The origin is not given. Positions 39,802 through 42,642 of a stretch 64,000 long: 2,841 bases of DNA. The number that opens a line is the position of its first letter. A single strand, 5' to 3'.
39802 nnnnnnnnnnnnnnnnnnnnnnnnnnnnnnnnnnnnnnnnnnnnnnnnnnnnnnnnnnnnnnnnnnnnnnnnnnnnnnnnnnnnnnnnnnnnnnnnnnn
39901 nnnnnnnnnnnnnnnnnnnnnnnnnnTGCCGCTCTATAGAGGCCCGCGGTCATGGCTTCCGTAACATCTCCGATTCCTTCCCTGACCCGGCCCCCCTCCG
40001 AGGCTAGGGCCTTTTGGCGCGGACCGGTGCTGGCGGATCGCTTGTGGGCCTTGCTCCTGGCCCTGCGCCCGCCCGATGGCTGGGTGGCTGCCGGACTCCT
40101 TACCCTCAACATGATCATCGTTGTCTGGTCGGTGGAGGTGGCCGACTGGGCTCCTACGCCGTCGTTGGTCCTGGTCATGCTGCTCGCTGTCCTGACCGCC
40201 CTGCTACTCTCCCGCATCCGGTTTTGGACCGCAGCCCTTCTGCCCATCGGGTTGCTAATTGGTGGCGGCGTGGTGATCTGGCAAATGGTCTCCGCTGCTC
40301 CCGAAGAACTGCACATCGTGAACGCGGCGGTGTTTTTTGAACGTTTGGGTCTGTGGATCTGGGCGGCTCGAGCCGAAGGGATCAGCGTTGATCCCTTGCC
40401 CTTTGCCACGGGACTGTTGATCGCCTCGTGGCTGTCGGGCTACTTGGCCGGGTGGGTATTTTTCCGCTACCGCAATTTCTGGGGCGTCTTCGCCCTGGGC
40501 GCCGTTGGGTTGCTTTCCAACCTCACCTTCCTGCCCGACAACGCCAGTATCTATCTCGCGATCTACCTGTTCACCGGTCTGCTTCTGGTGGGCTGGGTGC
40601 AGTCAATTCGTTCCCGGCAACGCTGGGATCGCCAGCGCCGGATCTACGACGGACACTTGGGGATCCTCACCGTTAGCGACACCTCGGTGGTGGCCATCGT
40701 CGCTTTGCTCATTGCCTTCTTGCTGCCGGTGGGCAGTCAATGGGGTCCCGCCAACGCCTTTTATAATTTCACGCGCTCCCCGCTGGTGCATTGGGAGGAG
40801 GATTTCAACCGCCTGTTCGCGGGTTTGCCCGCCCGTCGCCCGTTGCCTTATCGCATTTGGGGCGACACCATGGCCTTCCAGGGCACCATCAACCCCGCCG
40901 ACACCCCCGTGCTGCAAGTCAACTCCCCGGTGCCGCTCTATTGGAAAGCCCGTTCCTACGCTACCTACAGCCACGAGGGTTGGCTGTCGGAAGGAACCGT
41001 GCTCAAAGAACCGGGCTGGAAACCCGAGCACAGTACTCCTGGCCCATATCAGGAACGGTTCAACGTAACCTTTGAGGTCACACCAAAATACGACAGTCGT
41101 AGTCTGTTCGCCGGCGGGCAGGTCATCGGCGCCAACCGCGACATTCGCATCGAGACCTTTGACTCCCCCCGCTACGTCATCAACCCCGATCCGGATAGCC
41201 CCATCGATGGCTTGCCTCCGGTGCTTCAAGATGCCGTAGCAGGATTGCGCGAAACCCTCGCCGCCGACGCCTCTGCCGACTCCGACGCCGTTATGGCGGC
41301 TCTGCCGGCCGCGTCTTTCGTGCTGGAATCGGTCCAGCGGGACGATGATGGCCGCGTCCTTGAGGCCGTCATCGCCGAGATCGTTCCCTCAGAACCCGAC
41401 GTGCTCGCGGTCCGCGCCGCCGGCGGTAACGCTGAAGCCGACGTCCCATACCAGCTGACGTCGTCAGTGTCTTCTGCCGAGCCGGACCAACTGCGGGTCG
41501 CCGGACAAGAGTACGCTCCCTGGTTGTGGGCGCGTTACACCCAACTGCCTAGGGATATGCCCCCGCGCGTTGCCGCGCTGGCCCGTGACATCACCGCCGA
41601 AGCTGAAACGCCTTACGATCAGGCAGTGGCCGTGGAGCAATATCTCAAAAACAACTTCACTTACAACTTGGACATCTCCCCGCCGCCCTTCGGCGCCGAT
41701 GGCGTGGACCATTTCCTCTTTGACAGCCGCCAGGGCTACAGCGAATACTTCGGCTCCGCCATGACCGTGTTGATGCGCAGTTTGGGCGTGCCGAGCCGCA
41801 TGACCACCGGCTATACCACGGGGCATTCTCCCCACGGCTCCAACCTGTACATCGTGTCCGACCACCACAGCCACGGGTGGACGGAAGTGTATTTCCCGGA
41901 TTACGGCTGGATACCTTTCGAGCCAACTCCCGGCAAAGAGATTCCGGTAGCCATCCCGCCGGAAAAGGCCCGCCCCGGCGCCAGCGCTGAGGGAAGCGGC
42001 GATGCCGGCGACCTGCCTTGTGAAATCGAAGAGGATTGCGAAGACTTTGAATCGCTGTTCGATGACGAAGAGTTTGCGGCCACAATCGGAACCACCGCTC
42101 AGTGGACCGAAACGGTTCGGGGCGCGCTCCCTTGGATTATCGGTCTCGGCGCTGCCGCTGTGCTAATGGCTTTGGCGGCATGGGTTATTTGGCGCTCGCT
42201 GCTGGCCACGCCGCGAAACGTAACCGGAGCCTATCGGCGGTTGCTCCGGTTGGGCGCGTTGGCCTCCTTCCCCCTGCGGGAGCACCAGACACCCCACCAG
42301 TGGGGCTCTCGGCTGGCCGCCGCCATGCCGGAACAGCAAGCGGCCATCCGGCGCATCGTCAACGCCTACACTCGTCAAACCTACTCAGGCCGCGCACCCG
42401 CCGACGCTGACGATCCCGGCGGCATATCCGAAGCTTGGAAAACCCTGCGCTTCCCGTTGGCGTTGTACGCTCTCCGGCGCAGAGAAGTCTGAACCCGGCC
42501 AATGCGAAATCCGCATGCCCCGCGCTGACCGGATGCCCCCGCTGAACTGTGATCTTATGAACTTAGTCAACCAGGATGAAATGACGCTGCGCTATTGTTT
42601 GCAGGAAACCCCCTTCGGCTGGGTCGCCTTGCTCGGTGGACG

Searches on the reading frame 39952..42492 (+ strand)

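Call 59: search_protein_families(library=pfam, proteins=[window:39952-42492:+], max_evalue=0.00001)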
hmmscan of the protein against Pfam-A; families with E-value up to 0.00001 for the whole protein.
window:39952-42492:+ (846 aa): 2 families
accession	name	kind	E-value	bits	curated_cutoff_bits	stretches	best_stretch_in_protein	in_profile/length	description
PF01841.26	Transglut_core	-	2.1e-26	92.8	23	1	542-658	2-108/108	Transglutaminase-like superfamily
PF13559.11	DUF4129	-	3.8e-09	36.9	24.8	1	760-820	1-60/69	Domain of unknown function (DUF4129)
